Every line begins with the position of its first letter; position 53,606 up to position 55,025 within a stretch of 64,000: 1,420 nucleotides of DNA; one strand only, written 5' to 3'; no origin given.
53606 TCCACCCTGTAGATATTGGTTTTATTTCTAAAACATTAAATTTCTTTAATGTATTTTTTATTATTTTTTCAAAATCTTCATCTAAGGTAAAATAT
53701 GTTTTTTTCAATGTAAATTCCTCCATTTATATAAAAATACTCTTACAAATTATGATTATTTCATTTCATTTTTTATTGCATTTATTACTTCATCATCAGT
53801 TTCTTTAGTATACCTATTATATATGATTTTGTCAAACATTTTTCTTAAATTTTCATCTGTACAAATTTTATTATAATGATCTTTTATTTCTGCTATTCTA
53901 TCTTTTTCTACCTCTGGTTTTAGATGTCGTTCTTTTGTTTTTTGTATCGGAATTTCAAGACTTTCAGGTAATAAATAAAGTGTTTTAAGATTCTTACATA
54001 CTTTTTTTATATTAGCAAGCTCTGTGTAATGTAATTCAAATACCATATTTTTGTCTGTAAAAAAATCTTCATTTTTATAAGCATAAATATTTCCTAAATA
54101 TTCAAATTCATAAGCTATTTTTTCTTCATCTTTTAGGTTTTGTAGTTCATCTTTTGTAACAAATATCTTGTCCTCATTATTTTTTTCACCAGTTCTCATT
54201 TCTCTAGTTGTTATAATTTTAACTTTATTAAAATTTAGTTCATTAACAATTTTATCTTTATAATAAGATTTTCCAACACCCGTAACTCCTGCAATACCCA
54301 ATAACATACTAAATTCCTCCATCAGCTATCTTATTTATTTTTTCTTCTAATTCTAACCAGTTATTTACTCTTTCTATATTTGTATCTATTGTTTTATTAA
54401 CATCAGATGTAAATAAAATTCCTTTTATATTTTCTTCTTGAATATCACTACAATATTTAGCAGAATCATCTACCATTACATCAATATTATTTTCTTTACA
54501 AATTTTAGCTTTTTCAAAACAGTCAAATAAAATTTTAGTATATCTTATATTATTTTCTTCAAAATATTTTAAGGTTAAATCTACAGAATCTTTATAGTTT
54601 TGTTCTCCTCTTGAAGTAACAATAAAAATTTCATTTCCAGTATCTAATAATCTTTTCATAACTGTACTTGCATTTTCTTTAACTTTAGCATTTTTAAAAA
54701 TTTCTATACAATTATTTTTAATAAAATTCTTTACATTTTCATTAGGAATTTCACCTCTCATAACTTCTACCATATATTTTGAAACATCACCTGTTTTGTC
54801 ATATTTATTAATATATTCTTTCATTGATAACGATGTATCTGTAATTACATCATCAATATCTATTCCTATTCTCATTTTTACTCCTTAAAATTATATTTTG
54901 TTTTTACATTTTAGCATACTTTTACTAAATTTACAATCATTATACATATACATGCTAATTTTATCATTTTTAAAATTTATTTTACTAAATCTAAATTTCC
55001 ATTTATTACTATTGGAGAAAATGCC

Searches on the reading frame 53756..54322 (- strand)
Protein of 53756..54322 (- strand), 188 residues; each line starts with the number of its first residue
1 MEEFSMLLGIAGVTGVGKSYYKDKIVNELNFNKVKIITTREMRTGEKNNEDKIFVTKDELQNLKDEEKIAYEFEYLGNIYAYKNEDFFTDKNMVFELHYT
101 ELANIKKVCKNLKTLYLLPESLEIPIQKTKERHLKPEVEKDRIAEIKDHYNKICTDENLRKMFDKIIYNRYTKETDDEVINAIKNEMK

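Call 6: search_protein_families(library=pfam, proteins=[window:53756-54322:-], max_evalue=0.01)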
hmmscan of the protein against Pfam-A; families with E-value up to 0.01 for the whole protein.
window:53756-54322:- (188 aa): 2 families
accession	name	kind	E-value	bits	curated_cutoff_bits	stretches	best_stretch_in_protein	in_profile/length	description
PF00625.27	Guanylate_kin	-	4.8e-07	30.1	25.2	1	10-184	7-180/182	Guanylate kinase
PF01935.23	DUF87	-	0.0047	17.5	23.2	1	6-37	24-56/220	Helicase HerA, central domain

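Call 10: search_protein_families(library=ncbifam, proteins=[window:53756-54322:-], max_evalue=0.01)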
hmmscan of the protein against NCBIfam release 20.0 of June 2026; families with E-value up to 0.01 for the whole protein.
window:53756-54322:- (188 aa): 6 families
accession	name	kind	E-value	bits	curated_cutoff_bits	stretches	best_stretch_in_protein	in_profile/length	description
TIGR03263.1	guanyl_kin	equivalog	5.2e-14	52.3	160.45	1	8-183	4-178/180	guanylate kinase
NF011325.0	PRK14738.1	equivalog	5.5e-09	35.6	263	1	5-181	13-186/206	guanylate kinase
NF011324.0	PRK14737.1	equivalog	3.4e-05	23.7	318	1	7-136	7-141/187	guanylate kinase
NF004018.0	PRK05480.1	equivalog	0.0018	17.8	180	1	5-39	6-40/210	uridine kinase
NF010248.0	PRK13695.1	equivalog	0.0023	17.7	156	1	6-54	4-54/180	NTPase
TIGR00235.1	udk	equivalog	0.0089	15.7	220.3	0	4-43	5-44/207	uridine kinase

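Call 11: search_protein_families(library=padloc, proteins=[window:53756-54322:-], max_evalue=0.01)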
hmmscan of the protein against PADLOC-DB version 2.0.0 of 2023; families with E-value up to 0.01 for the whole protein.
window:53756-54322:- (188 aa): 1 family
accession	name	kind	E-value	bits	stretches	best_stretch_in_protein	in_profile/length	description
PDLC04103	HerA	-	0.00087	15.7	1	4-76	171-241/579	-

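Call 55: find_related_loci(query=window:53756-54322:-, collection=metagenome_contigs, flank=10000)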
Query window:53756-54322:- (188 aa) in metagenome_contigs; peptide patterns used: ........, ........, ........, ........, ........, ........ (x = any residue, [..] = any of these).
281 stretches matched a pattern; 5 encode a relative of the query (tblastn E <= 1e-3); 5 distinct loci.
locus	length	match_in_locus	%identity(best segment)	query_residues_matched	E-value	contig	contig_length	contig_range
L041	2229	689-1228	63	6-187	6e-73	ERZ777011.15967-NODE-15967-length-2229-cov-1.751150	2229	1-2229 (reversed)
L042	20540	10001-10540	60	6-185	5e-71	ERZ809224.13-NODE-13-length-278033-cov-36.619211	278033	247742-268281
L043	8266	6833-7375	59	4-184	2e-68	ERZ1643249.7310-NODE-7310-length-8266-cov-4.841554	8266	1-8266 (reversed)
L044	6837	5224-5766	59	4-184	2e-68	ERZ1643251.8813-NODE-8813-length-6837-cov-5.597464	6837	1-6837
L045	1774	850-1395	55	4-185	4e-68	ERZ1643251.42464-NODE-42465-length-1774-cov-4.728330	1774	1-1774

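Call 75: search_solved_structures(query=window:53756-54322:-, max_evalue=0.01)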
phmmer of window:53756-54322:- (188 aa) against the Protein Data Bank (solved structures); distinct sequences matched with E-value up to 0.01: 17.
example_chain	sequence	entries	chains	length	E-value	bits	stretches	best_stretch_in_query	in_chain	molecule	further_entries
2j41_A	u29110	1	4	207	6e-09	39.1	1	4-170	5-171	GUANYLATE KINASE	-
4qrh_A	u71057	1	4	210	6.3e-09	39.1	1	4-170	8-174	Guanylate kinase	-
3lnc_A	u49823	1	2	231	5.6e-07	32.7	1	5-186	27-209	Guanylate kinase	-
2qor_A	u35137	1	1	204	3.9e-06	30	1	9-147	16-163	Guanylate kinase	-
1gky_A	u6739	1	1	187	8e-05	25.7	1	8-132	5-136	GUANYLATE KINASE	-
8pts_A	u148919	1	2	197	8.1e-05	25.7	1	10-184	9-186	Guanylate kinase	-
6nui_A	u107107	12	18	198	8.2e-05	25.7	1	10-184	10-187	Guanylate kinase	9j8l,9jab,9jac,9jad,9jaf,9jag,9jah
1ex6_A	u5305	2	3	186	8.8e-05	25.6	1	9-132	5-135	GUANYLATE KINASE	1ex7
4f4j_A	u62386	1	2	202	9.5e-05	25.5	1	8-132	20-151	Guanylate kinase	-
9jae_A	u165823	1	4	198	0.00011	25.3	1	10-184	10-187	Guanylate kinase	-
3tau_A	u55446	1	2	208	0.00011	25.2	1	2-117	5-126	Guanylate kinase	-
1lvg_A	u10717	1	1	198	0.00025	24.1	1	10-138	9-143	Guanylate kinase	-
7luy_A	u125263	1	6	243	0.0031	20.5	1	10-131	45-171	Guanylate kinase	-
7u5f_A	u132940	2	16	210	0.0038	20.2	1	11-143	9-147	Guanylate kinase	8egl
2an9_A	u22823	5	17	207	0.006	19.6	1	13-124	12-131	Guanylate kinase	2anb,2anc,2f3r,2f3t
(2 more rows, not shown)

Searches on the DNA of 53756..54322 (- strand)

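Call 60: search_rna_families(source=L042, threshold=gathering)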
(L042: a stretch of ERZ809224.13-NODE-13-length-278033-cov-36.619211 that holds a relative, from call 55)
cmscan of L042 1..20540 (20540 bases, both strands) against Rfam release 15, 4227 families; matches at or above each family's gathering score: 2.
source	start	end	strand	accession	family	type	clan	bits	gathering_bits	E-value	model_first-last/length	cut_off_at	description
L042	11511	11598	-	RF00005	tRNA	Gene; tRNA;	CL00001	57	29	3.7e-10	1-71/71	no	tRNA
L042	11654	11742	-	RF00005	tRNA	Gene; tRNA;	CL00001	53.5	29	3.4e-09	1-71/71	no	tRNA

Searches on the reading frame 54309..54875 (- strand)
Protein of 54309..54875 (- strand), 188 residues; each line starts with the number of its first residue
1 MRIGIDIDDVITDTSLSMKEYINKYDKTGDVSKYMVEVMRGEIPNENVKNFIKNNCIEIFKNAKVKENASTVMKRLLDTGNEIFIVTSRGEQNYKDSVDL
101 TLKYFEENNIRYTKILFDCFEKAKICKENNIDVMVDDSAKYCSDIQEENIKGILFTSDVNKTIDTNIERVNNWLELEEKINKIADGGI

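Call 5: search_protein_families(library=pfam, proteins=[window:54309-54875:-], max_evalue=0.01)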
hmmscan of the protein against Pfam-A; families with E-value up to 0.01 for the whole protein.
window:54309-54875:- (188 aa): 2 families
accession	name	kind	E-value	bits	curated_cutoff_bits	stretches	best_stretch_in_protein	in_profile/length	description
PF06941.18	NT5C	-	1.1e-11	45.4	24.8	1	3-180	4-174/180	5' nucleotidase, deoxy (Pyrimidine), cytosolic type C protein (NT5C)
PF09153.16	MGMT_N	-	0.0097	16.4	22.1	0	135-176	9-50/90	Methylated DNA-protein cysteine methyltransferase, N-terminal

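Call 10: search_protein_families(library=ncbifam, proteins=[window:54309-54875:-], max_evalue=0.01)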
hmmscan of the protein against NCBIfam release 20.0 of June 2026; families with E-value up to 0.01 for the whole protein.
window:54309-54875:- (188 aa): 0 families

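Call 11: search_protein_families(library=padloc, proteins=[window:54309-54875:-], max_evalue=0.01)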
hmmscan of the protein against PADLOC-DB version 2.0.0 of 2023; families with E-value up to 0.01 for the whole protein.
window:54309-54875:- (188 aa): 0 families

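Call 77: search_solved_structures(query=window:54309-54875:-, max_evalue=0.01)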
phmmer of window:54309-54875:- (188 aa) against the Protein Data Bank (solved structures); distinct sequences matched with E-value up to 0.01: 0.
